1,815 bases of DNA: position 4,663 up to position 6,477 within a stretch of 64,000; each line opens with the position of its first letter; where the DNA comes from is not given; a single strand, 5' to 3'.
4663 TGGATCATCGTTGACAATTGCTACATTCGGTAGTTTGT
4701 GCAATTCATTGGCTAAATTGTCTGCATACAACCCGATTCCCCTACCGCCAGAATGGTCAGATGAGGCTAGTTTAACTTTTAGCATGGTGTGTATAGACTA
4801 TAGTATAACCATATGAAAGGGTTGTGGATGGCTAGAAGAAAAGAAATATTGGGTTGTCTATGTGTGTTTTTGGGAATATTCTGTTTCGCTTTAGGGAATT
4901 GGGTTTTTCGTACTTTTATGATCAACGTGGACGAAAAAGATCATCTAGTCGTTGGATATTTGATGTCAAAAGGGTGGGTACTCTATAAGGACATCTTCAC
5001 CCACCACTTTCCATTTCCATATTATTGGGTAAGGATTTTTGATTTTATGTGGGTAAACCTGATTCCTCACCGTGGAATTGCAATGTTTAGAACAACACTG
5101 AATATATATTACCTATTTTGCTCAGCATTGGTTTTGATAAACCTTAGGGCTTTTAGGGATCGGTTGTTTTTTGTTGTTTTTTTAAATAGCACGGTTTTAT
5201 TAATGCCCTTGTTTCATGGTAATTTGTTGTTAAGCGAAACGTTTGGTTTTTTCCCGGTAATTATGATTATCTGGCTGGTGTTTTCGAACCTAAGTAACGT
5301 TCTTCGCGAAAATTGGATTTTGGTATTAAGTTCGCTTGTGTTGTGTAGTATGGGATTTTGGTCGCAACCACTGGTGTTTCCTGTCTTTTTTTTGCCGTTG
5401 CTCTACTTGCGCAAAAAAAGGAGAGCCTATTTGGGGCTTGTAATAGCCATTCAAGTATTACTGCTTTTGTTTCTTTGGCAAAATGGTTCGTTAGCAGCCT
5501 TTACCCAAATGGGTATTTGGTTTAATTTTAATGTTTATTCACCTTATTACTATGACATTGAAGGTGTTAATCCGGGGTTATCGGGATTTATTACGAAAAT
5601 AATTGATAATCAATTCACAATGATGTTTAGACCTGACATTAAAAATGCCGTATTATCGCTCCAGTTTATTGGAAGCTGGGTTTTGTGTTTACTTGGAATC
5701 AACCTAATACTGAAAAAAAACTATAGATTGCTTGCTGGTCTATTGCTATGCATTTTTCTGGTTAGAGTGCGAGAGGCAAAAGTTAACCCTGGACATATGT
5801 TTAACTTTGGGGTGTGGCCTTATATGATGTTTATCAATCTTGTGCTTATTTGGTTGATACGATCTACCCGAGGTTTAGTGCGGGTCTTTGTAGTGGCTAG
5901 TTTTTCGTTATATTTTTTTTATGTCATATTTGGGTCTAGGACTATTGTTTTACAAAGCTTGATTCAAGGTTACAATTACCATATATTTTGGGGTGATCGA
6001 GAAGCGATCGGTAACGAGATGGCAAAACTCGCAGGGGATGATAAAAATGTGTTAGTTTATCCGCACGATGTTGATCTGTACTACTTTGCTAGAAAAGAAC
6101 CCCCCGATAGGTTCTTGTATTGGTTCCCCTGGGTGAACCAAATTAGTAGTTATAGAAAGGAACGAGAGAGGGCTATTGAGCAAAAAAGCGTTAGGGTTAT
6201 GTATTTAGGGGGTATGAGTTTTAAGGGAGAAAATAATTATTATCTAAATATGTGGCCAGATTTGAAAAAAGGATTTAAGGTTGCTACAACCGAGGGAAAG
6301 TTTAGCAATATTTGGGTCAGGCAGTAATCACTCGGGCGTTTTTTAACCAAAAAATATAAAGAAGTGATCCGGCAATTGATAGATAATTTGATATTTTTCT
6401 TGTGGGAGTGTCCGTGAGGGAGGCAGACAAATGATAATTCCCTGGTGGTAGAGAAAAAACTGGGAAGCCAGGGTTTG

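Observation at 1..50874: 50-kb glycosylation super-island: 11 GT2, 2 GT4, one Wzx and about 23 large polytopic membrane proteins, of which ~19 form GT-C-like paralog families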

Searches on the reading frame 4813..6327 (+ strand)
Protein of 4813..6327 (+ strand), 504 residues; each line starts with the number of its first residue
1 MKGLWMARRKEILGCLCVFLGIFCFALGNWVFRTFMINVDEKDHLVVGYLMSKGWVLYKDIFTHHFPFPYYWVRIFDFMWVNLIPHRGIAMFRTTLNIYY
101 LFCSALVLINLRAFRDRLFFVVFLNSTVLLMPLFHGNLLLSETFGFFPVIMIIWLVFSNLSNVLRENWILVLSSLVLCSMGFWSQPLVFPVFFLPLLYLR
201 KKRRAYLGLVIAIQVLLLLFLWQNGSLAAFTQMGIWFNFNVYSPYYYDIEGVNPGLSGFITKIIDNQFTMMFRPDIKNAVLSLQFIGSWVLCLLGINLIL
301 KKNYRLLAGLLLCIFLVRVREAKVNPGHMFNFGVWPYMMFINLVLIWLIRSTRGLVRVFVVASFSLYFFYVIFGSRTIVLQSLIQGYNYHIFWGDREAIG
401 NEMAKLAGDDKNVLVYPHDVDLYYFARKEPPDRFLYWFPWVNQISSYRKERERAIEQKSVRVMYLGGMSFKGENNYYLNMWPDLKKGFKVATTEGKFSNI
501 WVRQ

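Call 4: search_protein_families(library=pfam, max_evalue=0.01, proteins=[window:4813-6327:+])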
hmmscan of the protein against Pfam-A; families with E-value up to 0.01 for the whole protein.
window:4813-6327:+ (504 aa): 0 families

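Call 10: search_protein_families(library=ncbifam, max_evalue=0.01, proteins=[window:4813-6327:+])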
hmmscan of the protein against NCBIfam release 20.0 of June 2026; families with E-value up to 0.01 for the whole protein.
window:4813-6327:+ (504 aa): 0 families

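Call 34: search_protein_families(library=pfam, max_evalue=5, proteins=[window:4813-6327:+])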
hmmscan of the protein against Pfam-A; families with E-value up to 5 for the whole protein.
window:4813-6327:+ (504 aa): 1 family
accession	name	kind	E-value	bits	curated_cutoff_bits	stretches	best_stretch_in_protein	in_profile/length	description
PF16429.10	DUF5026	-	0.14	12.8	25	1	255-279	31-55/82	Domain of unknown function (DUF5026)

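Call 40: find_homologous_proteins(query=window:4813-6327:+, max_evalue=0.001)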
Query window:4813-6327:+ (504 aa): 43 proteins with E <= 0.001 among 8000 candidates.
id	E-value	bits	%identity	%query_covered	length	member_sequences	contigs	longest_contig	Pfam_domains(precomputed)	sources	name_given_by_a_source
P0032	0.0e+0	1141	100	99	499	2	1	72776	-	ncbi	-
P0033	2.6e-178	612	54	96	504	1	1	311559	-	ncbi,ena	-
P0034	1.1e-147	511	50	97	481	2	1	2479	-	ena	-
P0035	6.8e-143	495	45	99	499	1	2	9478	-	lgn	-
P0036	5.4e-96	341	36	96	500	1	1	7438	-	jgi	jgi:hypothetical protein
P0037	2.2e-92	329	36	99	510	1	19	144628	-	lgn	-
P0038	3.1e-91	325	34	96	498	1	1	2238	-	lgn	-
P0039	1.3e-90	323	36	94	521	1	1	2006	-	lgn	-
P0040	1.9e-89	319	35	98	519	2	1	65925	-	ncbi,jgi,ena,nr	ncbi:MAG TPA: hypothetical protein VMW25_00835 [Clostridia bacterium]|nr:hypothetical protein [Clost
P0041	7.4e-89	317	34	97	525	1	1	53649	-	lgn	-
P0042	2.1e-88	316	35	98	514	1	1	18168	-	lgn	-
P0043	6.3e-88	314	32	99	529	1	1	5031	-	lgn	-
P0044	1.9e-87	313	36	98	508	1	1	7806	-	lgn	-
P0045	2.0e-87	312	35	93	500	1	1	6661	-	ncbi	-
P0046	2.7e-87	312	36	99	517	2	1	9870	-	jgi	jgi:hypothetical protein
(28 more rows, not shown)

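Call 54: predict_structure(alignment_id=A5)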
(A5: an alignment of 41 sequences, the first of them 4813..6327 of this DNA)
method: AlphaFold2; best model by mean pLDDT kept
length: 504 residues; sequences in the alignment: 41
mean_pLDDT: 92.1   pTM: 0.92
mean pLDDT of the five models: 92.1, 91.4, 91.2, 90.4, 90.3
residues with pLDDT >= 90: 395; 70-90: 97; 50-70: 12; < 50: 0
segments of 3 or more residues with pLDDT < 50: none
pLDDT, mean of each block of 10 residues (from residue 1): 89 95 95 76 94 97 95 94 88 93 98 95 95 75 92 96 94 98 96 97 98 97 97 95 78 82 92 92 95 96 95 94 84 88 97 96 96 90 77 88 95 95 96 95 96 87 94 93 92 82 89
secondary structure, 60 per line:
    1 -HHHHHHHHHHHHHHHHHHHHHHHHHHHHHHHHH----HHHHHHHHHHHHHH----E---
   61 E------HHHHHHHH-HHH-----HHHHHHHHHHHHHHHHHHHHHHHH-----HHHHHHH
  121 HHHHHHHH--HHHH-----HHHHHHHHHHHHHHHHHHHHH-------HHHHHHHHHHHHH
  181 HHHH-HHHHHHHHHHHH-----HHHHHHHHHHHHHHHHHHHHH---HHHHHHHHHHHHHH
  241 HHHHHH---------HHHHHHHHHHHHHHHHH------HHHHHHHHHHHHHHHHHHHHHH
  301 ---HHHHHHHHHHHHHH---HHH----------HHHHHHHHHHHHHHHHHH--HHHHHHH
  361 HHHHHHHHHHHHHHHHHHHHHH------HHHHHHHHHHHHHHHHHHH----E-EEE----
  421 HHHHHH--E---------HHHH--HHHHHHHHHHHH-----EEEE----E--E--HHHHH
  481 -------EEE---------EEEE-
elements in order: H2-34 H39-52 H68-75 H85-108 H114-128 H131-134 H140-160 H168-184 H186-197 H203-223 H227-246 H256-272 H279-300 H304-317 H334-351 H354-382 H389-407 E414-416 H421-426 H439-442 H445-456 E462-465 H476-480 E488-490 E500-503
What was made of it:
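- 4813..6327 (+): GT-C-fold enzyme of a family with no Pfam model. AF2 model pLDDT 92 (call 54).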

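Call 58: fold_search(model_id=the predicted structure, library=pdb)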
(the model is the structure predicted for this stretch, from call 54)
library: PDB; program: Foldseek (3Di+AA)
matches with E <= 10: 228; with E <= 0.001: 3
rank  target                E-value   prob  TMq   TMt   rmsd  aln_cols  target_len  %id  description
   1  7zlh_A                3.8e-04  1.00  0.39  0.32  12.8       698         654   11  Cryo-EM structure of C-mannosyltransferase CeDPY19, in apo state, bound to CMT2-Fab and anti-Fab nanobody (released 2023-01-11)
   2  7zli_A                4.3e-04  1.00  0.47  0.39  10.8       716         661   11  Cryo-EM structure of C-mannosyltransferase CeDPY19, in complex with Dol25-P-Man and bound to CMT2-Fab and anti-Fab nan (released 2023-01-11)
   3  7zlg_A                7.9e-04  1.00  0.39  0.32  13.1       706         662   11  Cryo-EM structure of C-mannosyltransferase CeDPY19, in complex with acceptor peptide and bound to CMT2-Fab and anti-Fa (released 2023-01-11)
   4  6gxc_A                1.3e-03  1.00  0.42  0.33  10.0       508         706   14  Bacterial oligosaccharyltransferase PglB in complex with an inhibitory peptide and a reactive lipid-linked oligosaccha (released 2018-11-14)
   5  5ogl_A                1.3e-03  1.00  0.43  0.33  10.4       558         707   12  Structure of bacterial oligosaccharyltransferase PglB in complex with an acceptor peptide and an lipid-linked oligosac (released 2017-10-25)
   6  7e9s_A                2.4e-03  1.00  0.39  0.26  16.2       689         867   12  Archaeal oligosaccharyltransferase AglB from Archaeoglobus fulgidus in complex with an inhibitory peptide and a dolich (released 2021-09-08)
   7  8if8_C                4.9e-03  1.00  0.42  0.37  12.2       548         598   11  Arabinosyltransferase AftA (released 2023-05-31)
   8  8if8_B                5.5e-03  1.00  0.46  0.39  10.2       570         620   12  Arabinosyltransferase AftA (released 2023-05-31)
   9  3rce_A                9.7e-03  1.00  0.41  0.32  13.1       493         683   14  Bacterial oligosaccharyltransferase PglB (released 2011-06-15)
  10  5gmy_A                1.2e-02  0.96  0.33  0.23  16.5       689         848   14  Crystal structure of the Archaeoglobus fulgidus oligosaccharyltransferase (O29867_ARCFU) tethered with an acceptor pep (released 2017-02-01)
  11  6s7o_A                1.6e-02  0.98  0.38  0.32  14.2       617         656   10  Cryo-EM structure of human oligosaccharyltransferase complex OST-A (released 2019-12-18)
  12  5f15                  1.9e-02  1.00  0.51  0.48   9.9       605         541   11  Crystal Structure of ArnT from Cupriavidus metallidurans bound to Undecaprenyl phosphate (released 2016-02-17)
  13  6s7t_A                2.3e-02  0.99  0.41  0.32  11.4       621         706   11  Cryo-EM structure of human oligosaccharyltransferase complex OST-B (released 2019-12-18)
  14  9b48_A                1.9e-01  0.10  0.12  0.13  24.2       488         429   12  Asp324Glu variant of phosphate transporter PiPT from Piriformospora indica (released 2025-03-26)
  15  9okf                  2.6e-01  0.08  0.11  0.11  24.5       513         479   12  Cryo-EM structure of human SV2A in the apo state (released 2025-12-10)
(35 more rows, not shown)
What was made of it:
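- On GT-C glycosyltransferase superfamily: 4813: Foldseek top 13 hits are all GT-C, probability 0.96-1.00 (call 58).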

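Call 67: find_encoding_contigs(protein=P0033, flank=10000, max_places=2)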
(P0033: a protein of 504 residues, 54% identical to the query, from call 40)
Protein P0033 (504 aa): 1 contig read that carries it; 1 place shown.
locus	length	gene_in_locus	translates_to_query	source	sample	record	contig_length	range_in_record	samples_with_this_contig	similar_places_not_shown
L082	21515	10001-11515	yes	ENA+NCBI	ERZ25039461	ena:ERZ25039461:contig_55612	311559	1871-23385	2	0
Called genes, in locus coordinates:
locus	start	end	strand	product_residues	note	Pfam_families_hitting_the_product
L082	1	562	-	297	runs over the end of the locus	-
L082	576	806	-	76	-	-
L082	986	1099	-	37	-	-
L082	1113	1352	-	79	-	PF00535:Glycos_transf_2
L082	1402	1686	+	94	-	-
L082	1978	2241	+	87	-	-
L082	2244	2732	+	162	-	-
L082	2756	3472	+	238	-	-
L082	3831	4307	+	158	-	-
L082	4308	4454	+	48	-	-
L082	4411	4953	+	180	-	PF07021:MetW (weak), PF08241:Methyltransf_11, PF08242:Methyltransf_12, PF13489:Methyltransf_23, PF13649:Methyltransf_25, PF13847:Methyltransf_31, PF01209:Ubie_methyltran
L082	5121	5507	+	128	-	PF07021:MetW (weak), PF08241:Methyltransf_11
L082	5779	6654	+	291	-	PF00534:Glycos_transf_1, PF13692:Glyco_trans_1_4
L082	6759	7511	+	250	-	PF00535:Glycos_transf_2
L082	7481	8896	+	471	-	PF13231:PMT_2 (weak)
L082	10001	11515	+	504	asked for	-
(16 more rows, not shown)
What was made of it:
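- The neighbourhood of the 4813 homologue differs in a relative (call 67).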

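Call 94: search_protein_representatives(alignment_id=A5)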
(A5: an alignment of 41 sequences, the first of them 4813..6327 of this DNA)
Query: 41 sequences, 507 profile positions. Proteins with E-value up to 0.001 (for the whole library): 1704; up to 1e-10: 808; up to 1e-30: 157. The best 150 are listed.
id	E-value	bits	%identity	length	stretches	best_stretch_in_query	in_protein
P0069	4.8e-193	658.9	-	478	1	4-478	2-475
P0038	2.1e-190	650.2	-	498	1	7-498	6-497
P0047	2.3e-187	640.2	-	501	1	9-506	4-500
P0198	2.1e-185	633.7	-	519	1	4-505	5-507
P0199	8.6e-184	628.3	-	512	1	6-505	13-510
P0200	3.6e-180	616.4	-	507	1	4-503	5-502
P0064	1.2e-176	604.8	-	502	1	5-492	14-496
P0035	5.3e-172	589.4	-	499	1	1-497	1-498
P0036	6.9e-165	566.0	-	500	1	6-497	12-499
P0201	2.9e-150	517.7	-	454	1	31-496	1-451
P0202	6.4e-133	460.5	-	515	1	7-506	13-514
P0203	2.7e-127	442.0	-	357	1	1-349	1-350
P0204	2.6e-117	409.0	-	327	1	186-505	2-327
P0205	8.3e-117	407.4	-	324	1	183-506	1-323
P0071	1.5e-109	383.4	-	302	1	201-498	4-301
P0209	1.7e-67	244.7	-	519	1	12-497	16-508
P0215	1.1e-60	222.1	-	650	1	7-484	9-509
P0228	1.7e-56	208.4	-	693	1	13-504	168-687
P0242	4.0e-51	190.7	-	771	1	14-488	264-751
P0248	6.4e-49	183.4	-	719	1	14-504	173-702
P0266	3.5e-45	171.1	-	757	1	10-487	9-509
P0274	7.7e-44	166.6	-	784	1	32-483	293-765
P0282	2.3e-41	158.4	-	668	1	2-504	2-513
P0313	1.3e-35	139.5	-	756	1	13-482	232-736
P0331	6.3e-33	130.6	-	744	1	11-459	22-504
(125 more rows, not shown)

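Call 95: search_protein_families(library=pfam, max_evalue=0.01, proteins=[P0215, P0228, P0242, P0266, P0274, P0313, P0331, P0209, P0248, P0282])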
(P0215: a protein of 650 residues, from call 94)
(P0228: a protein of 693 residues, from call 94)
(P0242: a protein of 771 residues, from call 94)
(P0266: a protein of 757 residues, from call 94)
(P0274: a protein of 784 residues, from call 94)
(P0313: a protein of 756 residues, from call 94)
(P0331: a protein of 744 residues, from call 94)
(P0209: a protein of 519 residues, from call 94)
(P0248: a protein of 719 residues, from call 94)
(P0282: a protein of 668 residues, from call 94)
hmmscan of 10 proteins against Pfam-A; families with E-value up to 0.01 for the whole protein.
P0215 (650 aa): 1 family
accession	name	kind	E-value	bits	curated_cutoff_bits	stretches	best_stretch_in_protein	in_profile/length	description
PF09608.15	Alph_Pro_TM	-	0.0015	18.8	24.5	1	502-637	51-178/227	Putative transmembrane protein (Alph_Pro_TM)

P0228 (693 aa): 0 families

P0242 (771 aa): 0 families

P0266 (757 aa): 0 families

P0274 (784 aa): 0 families

P0313 (756 aa): 0 families

P0331 (744 aa): 0 families

P0209 (519 aa): 0 families

P0248 (719 aa): 0 families

P0282 (668 aa): 0 families
